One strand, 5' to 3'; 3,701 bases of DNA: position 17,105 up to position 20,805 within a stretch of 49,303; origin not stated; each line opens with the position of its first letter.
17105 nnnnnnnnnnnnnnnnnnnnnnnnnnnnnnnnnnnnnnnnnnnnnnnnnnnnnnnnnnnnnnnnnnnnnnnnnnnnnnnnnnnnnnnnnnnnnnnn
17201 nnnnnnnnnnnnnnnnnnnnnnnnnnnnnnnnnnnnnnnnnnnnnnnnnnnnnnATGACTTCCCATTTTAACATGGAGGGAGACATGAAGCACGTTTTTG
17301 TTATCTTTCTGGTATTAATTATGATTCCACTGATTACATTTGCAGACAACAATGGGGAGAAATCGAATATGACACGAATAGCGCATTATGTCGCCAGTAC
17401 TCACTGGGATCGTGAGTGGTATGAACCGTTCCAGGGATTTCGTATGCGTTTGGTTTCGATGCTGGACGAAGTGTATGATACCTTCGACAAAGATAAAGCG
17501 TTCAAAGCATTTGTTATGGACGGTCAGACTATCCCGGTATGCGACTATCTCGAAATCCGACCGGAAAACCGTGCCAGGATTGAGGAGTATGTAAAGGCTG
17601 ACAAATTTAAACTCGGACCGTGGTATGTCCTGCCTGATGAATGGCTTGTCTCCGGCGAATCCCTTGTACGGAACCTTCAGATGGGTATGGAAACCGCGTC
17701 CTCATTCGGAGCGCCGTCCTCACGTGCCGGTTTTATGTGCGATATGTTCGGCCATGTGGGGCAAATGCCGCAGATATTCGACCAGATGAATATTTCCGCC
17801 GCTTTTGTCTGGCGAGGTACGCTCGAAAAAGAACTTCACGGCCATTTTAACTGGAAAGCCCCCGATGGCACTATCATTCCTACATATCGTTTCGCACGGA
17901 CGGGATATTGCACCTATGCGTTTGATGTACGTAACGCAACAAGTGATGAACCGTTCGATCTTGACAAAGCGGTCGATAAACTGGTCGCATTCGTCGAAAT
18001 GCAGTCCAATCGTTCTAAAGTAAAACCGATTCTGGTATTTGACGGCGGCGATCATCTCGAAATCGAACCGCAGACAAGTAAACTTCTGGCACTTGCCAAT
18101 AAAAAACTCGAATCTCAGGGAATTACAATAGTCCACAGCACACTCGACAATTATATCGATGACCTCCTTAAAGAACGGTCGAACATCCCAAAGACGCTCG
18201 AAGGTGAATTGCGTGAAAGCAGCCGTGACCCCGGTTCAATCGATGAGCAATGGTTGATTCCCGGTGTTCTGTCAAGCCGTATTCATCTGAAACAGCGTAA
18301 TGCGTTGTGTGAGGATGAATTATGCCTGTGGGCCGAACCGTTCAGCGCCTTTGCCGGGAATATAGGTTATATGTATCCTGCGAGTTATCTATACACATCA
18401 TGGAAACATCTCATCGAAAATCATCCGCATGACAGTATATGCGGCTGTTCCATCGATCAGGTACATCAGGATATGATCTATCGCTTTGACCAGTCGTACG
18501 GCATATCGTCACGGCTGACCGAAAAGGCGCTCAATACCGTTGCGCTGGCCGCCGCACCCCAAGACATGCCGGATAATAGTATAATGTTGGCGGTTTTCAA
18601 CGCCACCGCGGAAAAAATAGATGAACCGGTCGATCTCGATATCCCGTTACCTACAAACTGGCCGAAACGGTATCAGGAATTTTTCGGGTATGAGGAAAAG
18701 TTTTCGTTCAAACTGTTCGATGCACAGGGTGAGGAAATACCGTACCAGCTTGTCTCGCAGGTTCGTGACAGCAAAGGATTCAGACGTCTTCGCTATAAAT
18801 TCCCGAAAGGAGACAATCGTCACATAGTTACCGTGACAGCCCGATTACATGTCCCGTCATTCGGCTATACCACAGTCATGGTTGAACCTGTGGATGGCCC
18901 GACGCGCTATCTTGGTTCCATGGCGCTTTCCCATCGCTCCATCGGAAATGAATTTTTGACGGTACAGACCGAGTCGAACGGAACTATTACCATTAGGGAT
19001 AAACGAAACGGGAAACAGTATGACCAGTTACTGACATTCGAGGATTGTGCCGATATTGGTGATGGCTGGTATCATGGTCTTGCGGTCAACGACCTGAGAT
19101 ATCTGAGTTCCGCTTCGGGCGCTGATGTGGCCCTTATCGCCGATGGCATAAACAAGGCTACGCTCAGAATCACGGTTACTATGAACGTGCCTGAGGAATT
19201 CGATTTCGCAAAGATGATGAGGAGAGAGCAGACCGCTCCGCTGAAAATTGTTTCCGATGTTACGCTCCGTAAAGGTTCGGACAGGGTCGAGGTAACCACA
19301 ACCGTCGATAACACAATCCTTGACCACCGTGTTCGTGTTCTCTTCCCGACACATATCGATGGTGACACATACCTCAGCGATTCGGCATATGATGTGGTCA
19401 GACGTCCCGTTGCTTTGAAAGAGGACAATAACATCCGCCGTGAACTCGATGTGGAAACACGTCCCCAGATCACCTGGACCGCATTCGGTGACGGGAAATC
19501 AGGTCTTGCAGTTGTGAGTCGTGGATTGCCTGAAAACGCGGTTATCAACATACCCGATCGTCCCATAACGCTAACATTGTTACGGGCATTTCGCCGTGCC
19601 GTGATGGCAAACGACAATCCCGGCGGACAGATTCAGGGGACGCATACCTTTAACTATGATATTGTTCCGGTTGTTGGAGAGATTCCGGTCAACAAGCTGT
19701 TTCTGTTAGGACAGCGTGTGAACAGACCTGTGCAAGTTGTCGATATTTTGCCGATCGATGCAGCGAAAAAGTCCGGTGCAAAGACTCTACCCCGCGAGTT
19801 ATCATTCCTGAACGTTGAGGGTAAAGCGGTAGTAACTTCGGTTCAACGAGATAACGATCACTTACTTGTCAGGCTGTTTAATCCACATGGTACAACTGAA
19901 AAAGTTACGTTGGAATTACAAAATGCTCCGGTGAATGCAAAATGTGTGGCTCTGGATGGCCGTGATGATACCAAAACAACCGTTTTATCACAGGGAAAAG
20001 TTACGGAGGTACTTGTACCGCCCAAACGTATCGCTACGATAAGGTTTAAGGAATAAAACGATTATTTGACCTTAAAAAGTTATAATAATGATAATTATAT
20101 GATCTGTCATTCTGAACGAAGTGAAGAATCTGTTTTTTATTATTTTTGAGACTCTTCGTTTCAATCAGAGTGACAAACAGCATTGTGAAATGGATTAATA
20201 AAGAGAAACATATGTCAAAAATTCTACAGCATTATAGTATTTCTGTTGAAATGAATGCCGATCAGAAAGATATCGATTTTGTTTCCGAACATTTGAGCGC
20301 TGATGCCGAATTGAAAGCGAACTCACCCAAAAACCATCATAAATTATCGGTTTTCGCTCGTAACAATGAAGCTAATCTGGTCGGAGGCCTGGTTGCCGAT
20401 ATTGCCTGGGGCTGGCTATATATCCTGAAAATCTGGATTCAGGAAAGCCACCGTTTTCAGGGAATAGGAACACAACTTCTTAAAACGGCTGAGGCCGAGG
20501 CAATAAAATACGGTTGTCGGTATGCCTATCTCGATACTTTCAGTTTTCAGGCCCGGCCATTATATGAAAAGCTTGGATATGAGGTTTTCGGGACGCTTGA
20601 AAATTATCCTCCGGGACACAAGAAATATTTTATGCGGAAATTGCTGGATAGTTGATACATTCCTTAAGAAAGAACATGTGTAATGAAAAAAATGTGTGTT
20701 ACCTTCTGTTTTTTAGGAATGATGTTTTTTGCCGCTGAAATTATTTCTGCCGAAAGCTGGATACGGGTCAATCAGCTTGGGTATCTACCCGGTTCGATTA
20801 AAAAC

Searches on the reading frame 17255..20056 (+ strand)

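Call 52: search_protein_families(library=pfam, proteins=[window:17255-20056:+], max_evalue=0.00001)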
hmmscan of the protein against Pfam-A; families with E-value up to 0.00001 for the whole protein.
window:17255-20056:+ (933 aa): 3 families
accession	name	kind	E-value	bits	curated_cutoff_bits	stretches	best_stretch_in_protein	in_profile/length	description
PF01074.27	Glyco_hydro_38N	-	1.8e-31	110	25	1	44-306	3-257/270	Glycosyl hydrolases family 38 N-terminal domain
PF07748.19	Glyco_hydro_38C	-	5.1e-14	53.5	25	1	563-779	1-200/206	Glycosyl hydrolases family 38 C-terminal domain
PF09261.16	Alpha-mann_mid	-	1.1e-11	45.1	31.1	1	337-427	5-94/96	Alpha mannosidase middle domain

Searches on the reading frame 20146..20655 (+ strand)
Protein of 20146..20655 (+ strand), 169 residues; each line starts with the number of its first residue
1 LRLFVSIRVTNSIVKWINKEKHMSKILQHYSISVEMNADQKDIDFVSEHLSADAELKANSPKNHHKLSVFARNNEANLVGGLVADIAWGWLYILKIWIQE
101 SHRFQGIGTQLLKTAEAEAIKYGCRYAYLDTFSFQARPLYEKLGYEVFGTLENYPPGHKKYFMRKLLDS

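Call 52: search_protein_families(library=pfam, proteins=[window:20146-20655:+], max_evalue=0.00001)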
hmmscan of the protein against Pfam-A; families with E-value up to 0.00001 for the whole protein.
window:20146-20655:+ (169 aa): 3 families
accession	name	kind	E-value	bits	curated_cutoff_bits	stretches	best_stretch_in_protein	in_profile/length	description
PF00583.31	Acetyltransf_1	-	1.8e-14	54.4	20.7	1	53-145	20-116/116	Acetyltransferase (GNAT) family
PF13508.13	Acetyltransf_7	-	1.1e-11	45.4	27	1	70-147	6-84/84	Acetyltransferase (GNAT) domain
PF13673.13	Acetyltransf_10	-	1.9e-06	28.3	23.6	1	75-149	39-111/128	Acetyltransferase (GNAT) domain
